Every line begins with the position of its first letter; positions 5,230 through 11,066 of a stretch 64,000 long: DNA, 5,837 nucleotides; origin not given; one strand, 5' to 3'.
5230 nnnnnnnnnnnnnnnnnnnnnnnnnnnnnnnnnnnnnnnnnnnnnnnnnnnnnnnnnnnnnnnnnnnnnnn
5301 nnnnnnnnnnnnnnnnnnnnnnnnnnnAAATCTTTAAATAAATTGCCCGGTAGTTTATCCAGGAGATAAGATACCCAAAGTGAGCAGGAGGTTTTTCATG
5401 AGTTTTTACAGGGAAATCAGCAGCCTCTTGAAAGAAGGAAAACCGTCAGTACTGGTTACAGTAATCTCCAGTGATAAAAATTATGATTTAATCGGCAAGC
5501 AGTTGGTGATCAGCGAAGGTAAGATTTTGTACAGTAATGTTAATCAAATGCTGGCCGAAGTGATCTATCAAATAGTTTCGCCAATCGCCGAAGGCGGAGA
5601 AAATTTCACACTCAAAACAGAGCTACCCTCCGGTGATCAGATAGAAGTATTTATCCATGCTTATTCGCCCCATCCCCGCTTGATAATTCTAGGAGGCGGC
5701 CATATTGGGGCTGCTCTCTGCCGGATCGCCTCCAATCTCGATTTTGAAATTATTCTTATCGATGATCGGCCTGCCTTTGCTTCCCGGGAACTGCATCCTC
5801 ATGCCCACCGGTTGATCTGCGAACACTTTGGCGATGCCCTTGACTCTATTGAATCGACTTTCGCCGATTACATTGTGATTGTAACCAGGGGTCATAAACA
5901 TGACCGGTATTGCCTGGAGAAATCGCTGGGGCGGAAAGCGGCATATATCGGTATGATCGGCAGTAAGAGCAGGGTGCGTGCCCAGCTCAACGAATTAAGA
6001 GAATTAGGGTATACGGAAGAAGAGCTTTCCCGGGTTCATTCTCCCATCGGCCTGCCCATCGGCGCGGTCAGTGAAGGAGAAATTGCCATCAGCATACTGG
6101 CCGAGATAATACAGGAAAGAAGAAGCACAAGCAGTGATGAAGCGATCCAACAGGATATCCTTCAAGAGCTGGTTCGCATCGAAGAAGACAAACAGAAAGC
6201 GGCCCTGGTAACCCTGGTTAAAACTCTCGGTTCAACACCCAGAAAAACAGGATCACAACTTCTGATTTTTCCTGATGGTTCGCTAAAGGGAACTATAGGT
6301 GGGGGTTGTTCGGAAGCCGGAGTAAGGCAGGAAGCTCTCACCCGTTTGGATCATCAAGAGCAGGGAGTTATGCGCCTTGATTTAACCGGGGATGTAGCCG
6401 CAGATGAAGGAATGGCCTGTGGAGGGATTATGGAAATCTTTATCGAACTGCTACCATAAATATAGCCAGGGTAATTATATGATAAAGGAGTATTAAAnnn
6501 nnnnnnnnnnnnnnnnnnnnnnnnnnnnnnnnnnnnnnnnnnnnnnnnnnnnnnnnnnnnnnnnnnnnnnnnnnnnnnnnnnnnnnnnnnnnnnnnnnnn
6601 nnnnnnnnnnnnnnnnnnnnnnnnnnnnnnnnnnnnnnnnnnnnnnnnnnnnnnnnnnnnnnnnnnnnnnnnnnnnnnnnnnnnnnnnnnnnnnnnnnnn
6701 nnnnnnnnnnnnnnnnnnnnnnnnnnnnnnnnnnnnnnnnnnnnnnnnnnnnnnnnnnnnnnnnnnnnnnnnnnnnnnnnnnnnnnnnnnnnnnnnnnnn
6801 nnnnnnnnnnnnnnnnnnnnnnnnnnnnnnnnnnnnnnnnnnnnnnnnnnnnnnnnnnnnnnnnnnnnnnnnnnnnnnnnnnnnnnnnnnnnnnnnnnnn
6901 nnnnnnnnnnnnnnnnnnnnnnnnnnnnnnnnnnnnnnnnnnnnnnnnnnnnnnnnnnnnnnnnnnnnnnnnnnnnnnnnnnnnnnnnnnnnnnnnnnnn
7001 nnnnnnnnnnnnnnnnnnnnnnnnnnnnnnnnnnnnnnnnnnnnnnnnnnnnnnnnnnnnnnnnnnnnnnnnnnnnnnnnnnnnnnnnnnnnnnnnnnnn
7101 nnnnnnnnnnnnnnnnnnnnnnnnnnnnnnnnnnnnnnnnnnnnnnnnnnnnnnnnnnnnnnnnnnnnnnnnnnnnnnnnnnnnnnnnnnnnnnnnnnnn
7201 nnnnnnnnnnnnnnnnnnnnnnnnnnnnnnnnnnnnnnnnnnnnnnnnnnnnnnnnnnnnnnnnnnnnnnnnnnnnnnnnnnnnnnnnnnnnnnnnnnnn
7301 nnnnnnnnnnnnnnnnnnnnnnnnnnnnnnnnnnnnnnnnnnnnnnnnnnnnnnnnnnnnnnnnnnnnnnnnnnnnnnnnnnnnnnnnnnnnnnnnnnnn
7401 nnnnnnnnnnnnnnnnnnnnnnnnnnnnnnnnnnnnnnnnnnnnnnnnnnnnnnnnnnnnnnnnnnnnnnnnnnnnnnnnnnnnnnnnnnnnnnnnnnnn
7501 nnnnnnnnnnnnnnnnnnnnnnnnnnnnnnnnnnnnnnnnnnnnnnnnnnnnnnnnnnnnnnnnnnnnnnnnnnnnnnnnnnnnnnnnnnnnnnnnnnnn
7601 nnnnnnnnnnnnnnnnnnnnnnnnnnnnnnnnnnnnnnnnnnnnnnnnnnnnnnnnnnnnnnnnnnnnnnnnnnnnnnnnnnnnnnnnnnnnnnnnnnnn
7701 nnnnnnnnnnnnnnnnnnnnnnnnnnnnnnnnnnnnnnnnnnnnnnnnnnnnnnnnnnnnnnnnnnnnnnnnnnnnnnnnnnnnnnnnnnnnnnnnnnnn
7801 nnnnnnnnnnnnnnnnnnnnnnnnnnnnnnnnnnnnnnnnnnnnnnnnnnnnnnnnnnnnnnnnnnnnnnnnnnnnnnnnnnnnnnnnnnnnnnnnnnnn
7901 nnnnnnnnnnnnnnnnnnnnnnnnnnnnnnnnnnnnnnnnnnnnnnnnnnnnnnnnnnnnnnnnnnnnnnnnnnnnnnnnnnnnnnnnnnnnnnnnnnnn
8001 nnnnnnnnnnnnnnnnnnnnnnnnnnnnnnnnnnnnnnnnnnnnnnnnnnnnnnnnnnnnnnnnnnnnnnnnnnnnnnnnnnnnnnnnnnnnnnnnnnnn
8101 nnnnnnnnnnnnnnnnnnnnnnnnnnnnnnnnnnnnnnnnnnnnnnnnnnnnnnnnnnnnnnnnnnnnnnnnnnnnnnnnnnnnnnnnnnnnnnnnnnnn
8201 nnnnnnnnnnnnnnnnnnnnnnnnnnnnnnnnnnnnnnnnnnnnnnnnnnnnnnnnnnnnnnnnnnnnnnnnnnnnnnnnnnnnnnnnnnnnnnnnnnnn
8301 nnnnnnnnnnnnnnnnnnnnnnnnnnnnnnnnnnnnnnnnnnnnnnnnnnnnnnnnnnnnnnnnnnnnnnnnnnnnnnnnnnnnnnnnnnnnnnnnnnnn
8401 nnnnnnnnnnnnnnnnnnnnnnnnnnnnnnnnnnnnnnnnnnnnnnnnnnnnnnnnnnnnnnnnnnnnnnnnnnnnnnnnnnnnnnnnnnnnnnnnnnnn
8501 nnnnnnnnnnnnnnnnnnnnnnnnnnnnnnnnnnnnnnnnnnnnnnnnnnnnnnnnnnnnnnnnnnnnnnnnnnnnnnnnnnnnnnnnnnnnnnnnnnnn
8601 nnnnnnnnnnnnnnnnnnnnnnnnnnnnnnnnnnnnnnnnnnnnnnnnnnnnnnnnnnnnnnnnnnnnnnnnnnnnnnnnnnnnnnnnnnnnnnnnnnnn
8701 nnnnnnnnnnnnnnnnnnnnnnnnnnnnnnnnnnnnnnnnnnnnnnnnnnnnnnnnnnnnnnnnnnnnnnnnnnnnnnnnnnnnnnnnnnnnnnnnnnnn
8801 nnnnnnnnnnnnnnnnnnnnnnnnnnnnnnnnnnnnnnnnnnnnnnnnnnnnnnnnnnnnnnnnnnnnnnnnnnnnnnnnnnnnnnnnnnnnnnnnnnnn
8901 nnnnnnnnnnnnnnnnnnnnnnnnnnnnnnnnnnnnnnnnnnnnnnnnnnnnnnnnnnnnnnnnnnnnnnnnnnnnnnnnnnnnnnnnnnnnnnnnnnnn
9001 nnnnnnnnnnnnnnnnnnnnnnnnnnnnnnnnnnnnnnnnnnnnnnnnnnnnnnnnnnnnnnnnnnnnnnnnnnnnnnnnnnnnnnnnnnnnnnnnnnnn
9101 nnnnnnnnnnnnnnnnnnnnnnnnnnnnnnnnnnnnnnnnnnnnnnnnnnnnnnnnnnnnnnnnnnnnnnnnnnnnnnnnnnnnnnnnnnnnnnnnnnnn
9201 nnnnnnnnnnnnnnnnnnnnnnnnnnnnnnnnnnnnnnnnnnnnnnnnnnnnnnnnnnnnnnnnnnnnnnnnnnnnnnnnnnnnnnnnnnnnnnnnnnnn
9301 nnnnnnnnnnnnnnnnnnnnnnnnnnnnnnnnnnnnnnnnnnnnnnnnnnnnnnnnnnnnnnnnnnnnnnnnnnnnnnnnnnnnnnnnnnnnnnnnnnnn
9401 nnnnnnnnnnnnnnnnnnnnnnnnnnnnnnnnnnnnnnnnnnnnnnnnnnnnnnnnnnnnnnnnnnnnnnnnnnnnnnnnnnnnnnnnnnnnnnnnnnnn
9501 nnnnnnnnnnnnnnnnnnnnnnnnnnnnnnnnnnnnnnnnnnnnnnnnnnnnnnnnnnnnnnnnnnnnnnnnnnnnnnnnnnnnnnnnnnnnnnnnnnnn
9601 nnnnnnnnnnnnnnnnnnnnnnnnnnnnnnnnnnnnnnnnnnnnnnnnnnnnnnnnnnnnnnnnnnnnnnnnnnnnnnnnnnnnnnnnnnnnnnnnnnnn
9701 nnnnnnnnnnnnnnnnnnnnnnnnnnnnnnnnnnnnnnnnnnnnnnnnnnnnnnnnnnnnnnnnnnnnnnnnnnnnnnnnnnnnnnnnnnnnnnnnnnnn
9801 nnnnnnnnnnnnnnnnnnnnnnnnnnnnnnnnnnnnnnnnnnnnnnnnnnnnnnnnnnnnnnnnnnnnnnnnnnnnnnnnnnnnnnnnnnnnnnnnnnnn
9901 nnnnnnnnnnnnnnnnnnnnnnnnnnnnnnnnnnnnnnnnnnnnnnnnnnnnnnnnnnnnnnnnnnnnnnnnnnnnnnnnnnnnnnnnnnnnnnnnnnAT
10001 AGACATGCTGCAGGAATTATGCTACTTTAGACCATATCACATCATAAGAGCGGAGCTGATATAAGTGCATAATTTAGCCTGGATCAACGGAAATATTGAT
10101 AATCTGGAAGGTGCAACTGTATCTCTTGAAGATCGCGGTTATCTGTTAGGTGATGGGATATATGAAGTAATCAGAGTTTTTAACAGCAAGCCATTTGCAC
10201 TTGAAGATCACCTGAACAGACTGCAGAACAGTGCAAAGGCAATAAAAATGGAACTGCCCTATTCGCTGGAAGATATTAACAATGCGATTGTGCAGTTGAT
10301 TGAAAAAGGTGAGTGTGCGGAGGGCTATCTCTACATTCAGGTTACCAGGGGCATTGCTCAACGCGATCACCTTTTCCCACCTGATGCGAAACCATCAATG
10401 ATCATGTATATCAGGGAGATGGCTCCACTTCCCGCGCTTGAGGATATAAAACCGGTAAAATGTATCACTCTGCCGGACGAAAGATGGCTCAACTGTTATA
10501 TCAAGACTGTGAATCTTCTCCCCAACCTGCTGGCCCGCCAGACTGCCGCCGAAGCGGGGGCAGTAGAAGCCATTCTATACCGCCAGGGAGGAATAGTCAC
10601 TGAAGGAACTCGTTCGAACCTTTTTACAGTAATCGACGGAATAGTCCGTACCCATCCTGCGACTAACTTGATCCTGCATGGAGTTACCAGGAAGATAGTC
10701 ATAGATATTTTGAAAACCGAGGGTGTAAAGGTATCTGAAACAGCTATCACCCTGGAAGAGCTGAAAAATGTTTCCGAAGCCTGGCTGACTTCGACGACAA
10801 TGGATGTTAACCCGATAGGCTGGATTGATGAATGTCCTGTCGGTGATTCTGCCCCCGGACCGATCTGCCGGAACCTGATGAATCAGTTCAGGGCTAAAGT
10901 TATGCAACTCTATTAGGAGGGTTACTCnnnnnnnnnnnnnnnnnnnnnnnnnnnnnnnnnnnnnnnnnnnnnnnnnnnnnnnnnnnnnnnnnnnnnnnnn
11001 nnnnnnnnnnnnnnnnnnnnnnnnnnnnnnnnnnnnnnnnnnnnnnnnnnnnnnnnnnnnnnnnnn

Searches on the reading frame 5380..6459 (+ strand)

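Call 74: search_protein_families(library=pfam, proteins=[window:5380-6459:+], max_evalue=0.00001)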
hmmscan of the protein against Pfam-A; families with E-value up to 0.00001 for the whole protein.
window:5380-6459:+ (359 aa): 2 families
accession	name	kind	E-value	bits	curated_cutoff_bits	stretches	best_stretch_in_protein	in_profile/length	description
PF13478.12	XdhC_C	-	2e-41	141.8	29.7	1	101-243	1-125/125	XdhC Rossmann domain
PF02625.21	XdhC_CoxI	-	1.5e-22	79.7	24.3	1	269-333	3-67/68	XdhC and CoxI family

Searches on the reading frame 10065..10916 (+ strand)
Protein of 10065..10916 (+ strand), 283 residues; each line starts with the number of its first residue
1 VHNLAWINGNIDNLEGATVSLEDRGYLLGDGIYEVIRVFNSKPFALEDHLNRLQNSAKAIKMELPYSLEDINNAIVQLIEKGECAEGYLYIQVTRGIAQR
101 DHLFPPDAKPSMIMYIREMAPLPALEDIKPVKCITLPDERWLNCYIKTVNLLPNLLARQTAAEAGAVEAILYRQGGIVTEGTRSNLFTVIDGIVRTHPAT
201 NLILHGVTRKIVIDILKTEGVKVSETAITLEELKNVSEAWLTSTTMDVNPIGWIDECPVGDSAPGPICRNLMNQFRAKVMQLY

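Call 74: search_protein_families(library=pfam, proteins=[window:10065-10916:+], max_evalue=0.00001)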
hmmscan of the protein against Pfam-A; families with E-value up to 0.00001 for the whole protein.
window:10065-10916:+ (283 aa): 1 family
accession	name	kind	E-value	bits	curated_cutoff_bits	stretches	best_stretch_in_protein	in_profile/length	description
PF01063.24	Aminotran_4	-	1.3e-57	195.7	28.5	1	31-251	1-220/223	Amino-transferase class IV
